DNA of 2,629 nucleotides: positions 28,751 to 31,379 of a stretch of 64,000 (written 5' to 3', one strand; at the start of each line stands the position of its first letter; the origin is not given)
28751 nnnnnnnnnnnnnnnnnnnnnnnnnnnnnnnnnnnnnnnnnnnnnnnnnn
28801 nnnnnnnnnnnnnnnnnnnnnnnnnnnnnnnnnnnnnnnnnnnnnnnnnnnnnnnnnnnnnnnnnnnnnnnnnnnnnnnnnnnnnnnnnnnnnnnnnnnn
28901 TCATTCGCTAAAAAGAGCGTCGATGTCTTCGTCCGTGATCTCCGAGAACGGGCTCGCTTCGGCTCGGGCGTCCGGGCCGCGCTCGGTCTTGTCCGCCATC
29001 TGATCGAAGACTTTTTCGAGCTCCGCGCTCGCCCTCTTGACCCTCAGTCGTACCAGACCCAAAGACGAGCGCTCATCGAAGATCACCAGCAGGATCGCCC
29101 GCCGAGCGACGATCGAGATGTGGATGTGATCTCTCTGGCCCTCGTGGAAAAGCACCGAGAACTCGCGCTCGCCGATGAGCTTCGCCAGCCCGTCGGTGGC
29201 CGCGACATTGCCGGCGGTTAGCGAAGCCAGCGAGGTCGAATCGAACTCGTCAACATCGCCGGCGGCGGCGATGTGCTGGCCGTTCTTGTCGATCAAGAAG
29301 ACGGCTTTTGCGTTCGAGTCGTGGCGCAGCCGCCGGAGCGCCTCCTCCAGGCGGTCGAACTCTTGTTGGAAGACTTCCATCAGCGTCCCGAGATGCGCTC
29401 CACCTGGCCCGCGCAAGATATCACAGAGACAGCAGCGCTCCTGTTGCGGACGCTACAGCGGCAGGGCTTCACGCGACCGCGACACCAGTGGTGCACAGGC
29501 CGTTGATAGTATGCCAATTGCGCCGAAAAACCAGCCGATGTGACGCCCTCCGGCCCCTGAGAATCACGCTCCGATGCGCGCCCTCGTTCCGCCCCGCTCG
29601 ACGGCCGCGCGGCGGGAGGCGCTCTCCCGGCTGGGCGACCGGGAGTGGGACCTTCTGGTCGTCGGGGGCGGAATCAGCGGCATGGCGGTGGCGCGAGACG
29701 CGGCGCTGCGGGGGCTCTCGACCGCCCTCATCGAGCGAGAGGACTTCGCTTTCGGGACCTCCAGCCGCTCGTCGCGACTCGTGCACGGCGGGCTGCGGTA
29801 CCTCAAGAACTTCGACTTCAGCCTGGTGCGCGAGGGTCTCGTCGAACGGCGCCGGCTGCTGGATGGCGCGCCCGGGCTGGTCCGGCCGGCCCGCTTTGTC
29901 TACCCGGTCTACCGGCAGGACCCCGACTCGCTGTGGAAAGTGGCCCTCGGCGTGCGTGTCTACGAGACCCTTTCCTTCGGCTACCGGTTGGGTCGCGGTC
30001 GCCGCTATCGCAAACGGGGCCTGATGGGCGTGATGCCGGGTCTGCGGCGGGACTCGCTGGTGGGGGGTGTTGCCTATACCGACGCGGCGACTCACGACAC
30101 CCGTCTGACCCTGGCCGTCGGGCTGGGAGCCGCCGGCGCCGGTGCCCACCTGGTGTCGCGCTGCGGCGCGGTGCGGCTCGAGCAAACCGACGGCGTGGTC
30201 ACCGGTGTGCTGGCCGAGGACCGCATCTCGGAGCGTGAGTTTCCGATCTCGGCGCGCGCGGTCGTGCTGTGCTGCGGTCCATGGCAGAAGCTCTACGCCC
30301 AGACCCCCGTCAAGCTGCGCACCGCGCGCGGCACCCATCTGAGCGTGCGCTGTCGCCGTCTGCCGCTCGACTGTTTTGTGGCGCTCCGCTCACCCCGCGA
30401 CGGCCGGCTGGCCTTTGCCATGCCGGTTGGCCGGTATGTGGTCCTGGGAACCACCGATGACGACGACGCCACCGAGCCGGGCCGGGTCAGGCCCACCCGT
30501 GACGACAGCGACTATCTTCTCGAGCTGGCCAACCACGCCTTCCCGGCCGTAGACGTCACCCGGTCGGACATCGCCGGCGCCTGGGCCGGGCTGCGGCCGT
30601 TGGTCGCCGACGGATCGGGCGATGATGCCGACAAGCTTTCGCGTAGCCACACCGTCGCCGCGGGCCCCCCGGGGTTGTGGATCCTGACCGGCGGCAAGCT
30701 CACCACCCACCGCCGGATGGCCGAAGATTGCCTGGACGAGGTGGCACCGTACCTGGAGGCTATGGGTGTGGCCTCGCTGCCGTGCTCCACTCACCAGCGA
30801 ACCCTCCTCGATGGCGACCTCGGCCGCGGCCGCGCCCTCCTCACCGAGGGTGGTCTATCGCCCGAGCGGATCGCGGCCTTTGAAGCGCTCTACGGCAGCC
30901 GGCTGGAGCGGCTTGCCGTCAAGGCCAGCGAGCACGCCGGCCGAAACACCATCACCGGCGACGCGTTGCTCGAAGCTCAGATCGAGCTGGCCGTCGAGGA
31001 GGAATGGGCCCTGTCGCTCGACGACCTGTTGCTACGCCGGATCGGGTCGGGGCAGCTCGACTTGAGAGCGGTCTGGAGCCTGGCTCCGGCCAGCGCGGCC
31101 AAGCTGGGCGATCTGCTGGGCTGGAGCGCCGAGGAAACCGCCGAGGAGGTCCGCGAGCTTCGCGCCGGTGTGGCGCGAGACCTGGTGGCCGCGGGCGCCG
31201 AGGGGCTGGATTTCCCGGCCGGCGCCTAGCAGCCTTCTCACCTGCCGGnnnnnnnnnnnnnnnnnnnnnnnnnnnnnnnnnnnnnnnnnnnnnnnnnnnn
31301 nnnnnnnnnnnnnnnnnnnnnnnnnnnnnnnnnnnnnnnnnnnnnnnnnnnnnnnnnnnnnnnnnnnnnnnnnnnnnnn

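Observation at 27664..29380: mglB-mglA polarity module extended by a downstream TPR-like gene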

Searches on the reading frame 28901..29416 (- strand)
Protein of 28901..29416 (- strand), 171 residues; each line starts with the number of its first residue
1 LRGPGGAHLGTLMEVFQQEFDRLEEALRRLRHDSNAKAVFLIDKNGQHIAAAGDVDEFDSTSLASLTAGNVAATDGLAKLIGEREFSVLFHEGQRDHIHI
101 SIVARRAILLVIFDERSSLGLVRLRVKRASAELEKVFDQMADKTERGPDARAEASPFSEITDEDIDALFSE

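Call 3: search_protein_families(library=pfam, proteins=[window:28901-29416:-], max_evalue=0.1)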
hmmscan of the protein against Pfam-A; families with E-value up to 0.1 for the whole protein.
window:28901-29416:- (171 aa): 2 families
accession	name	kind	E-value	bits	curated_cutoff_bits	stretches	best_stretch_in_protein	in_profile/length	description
PF03259.23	Robl_LC7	-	5.5e-14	52.1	23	1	24-113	3-91/91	Roadblock/LC7 domain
PF08923.16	MAPKK1_Int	-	0.038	14.3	25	1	34-122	15-101/119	Mitogen-activated protein kinase kinase 1 interacting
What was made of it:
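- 28901..29380 (-): mglB, Roadblock/LC7 GTPase-activating protein (159 aa from ATG 29380). Robl_LC7 E 5.5e-14 (call 3).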

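Call 4: search_protein_families(library=ncbifam, proteins=[window:28901-29416:-], max_evalue=0.1)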
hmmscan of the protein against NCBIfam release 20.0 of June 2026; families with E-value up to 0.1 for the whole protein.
window:28901-29416:- (171 aa): 3 families
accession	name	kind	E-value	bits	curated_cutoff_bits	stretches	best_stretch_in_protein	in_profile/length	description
NF052242.1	GTPaseActivMglBThm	equivalog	2.2e-22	79.9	200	1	14-146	7-142/161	GTPase-activating protein MglB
TIGR02559.1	HrpB7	equivalog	0.031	14.6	134.4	1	11-155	8-144/158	type III secretion protein HrpB7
NF004634.0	PRK05980.1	equivalog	0.057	12.8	375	1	20-65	32-76/263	crotonase/enoyl-CoA hydratase family protein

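Call 6: search_solved_structures(query=window:28901-29416:-, show_alignments=1)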
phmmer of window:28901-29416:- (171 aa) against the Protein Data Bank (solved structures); distinct sequences matched with E-value up to 0.001: 8.
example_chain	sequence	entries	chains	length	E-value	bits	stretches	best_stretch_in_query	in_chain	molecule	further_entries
6h5b_B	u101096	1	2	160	5.3e-52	179.3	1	9-171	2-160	MglB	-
6hjm_A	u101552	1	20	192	6.2e-52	179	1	7-171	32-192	MglB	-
6izw_B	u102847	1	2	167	2.2e-51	177.2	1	9-171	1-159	Gliding motility protein MglB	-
1j3w_A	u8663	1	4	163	5.7e-17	65.5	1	17-140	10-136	Giding protein-mglB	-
3t1r_A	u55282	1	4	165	9.2e-16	61.6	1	15-140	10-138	Gliding protein MglB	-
3t1s_A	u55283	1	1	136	1.1e-15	61.3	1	16-139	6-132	Gliding protein MglB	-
3t1x_A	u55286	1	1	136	1.6e-15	60.8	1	16-139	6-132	Gliding protein MglB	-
3t12_B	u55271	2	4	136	3.2e-14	56.6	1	25-138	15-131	Gliding protein MglB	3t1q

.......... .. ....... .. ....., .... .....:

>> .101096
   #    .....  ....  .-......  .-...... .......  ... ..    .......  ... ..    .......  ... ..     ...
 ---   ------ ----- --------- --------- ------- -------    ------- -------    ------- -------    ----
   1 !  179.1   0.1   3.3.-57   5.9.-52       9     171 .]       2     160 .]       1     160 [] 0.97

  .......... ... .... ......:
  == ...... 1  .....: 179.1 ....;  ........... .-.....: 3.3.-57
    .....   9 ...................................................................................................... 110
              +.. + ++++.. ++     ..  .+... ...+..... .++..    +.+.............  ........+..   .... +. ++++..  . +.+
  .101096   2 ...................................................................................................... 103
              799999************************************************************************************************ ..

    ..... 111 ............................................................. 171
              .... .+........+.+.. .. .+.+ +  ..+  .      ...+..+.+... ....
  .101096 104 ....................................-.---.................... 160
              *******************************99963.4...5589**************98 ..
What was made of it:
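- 28901..29380 (-): M. xanthus MglB 6h5b_B E 5.3e-52, including the C-terminal tail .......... (call 6).
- On MglB (Roadblock/LC7 GAP of MglA): M. xanthus MglB E 5e-52 over residues 9-171 (call 6).
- Checked: It matches Robl_LC7 at E 5.5e-14 (call 3) and M. xanthus MglB chains 6h5b/6hjm/6izw at E about 5e-52 (call 6).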

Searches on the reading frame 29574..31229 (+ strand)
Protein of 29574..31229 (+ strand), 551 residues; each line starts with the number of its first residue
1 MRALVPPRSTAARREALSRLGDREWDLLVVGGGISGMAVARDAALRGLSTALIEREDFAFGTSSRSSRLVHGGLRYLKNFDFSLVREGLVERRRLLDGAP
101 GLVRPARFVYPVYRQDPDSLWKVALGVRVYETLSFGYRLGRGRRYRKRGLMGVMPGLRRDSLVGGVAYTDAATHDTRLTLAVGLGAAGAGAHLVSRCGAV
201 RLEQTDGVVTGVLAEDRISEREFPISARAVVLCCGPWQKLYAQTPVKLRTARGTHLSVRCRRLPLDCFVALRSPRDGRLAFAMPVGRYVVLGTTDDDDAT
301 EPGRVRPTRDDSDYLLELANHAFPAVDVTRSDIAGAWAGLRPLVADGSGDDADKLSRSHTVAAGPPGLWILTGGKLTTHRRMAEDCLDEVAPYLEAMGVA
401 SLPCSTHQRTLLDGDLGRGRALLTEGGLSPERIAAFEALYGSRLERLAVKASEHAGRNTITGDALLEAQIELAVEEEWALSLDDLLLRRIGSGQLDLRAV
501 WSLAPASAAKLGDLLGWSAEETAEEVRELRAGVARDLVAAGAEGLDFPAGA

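Call 3: search_protein_families(library=pfam, proteins=[window:29574-31229:+], max_evalue=0.1)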
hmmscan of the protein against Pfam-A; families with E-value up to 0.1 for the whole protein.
window:29574-31229:+ (551 aa): 9 families
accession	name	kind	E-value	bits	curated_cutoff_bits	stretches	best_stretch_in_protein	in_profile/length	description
PF01266.30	DAO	-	6.8e-50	171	27.9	1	26-374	1-335/353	FAD dependent oxidoreductase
PF16901.10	DAO_C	-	2e-13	50.8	31.4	1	404-521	1-125/126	C-terminal domain of alpha-glycerophosphate oxidase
PF00890.30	FAD_binding_2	-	8.1e-12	45.5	20.4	2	171-243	136-207/414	FAD binding domain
PF12831.13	FAD_oxidored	-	5.4e-06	26.4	27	1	26-67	1-42/416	FAD dependent oxidoreductase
PF13450.12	NAD_binding_8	-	1.8e-05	25.4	21.9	1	29-68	1-40/68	NAD(P)-binding Rossmann-like domain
PF07992.20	Pyr_redox_2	-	0.0084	16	26.1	1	26-57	2-33/291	Pyridine nucleotide-disulphide oxidoreductase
PF01134.28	GIDA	-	0.052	13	22.1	0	26-56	1-31/391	Glucose inhibited division protein A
PF01494.25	FAD_binding_3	-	0.064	12.9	22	0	26-75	3-51/349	FAD binding domain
PF01946.23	Thi4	-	0.097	12.3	26.2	0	24-61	17-54/235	Thi4 family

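Call 4: search_protein_families(library=ncbifam, proteins=[window:29574-31229:+], max_evalue=0.1)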
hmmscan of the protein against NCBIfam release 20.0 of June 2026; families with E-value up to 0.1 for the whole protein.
window:29574-31229:+ (551 aa): 63 families (the best 25 are shown)
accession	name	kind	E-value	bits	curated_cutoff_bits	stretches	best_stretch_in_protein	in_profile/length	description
NF008899.0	PRK12266.1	equivalog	1.2e-82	278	360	1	23-493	5-481/508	glycerol-3-phosphate dehydrogenase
NF009906.0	PRK13369.1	equivalog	7.8e-78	262.2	352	1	23-490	5-477/502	glycerol-3-phosphate dehydrogenase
NF033461.1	glycerol3P_ox_1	equivalog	2.3e-77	260.7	840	2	9-351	3-356/607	type 1 glycerol-3-phosphate oxidase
TIGR03377.1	glycerol3P_GlpA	equivalog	1.6e-43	149.1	552.8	2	160-493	126-458/530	anaerobic glycerol-3-phosphate dehydrogenase subunit GlpA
NF008313.0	PRK11101.1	equivalog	2.3e-32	112.3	425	2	161-418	136-393/548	anaerobic glycerol-3-phosphate dehydrogenase subunit A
TIGR02352.1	thiamin_ThiO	equivalog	6e-11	42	250.8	2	148-347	123-309/351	glycine oxidase ThiO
NF005882.1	PRK07843.1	equivalog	6.6e-07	28.1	788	1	24-67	1-44/547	3-oxosteroid 1-dehydrogenase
NF004789.0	PRK06134.1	subfamily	1.2e-06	27.4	747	1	21-67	9-55/581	FAD-dependent oxidoreductase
TIGR03364.1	HpnW_proposed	hypoth_equivalog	1.3e-06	27.8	285.1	1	26-65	2-41/365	TIGR03364 family FAD-dependent oxidoreductase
NF006130.0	PRK08274.1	equivalog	3.3e-06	26.2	369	1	23-57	4-38/467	FAD-dependent tricarballylate dehydrogenase TcuA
NF009477.0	PRK12843.1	equivalog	4.6e-06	25.4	758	1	21-67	13-59/578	FAD-dependent oxidoreductase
NF053717.1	VnlPnlRedVprA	equivalog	6.9e-06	25.2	600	1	23-57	5-39/481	vinyl phenol reductase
NF002480.1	PRK01747.1-1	equivalog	7.5e-06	24.6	540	1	22-98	246-323/645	bifunctional tRNA (5-methylaminomethyl-2-thiouridine)(34)-methyltransferase MnmC2/FAD-dependent 5-carboxymethylaminomethyl-2-thiouridine(34)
TIGR03197.1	MnmC_Cterm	equivalog_domain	1.1e-05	24.7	174.2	1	27-97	2-73/400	FAD-dependent 5-carboxymethylaminomethyl-2-thiouridine(34) oxidoreductase MnmC1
TIGR02032.1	GG-red-SF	subfamily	6.2e-05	22.8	158.8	1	25-58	1-34/297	geranylgeranyl reductase family protein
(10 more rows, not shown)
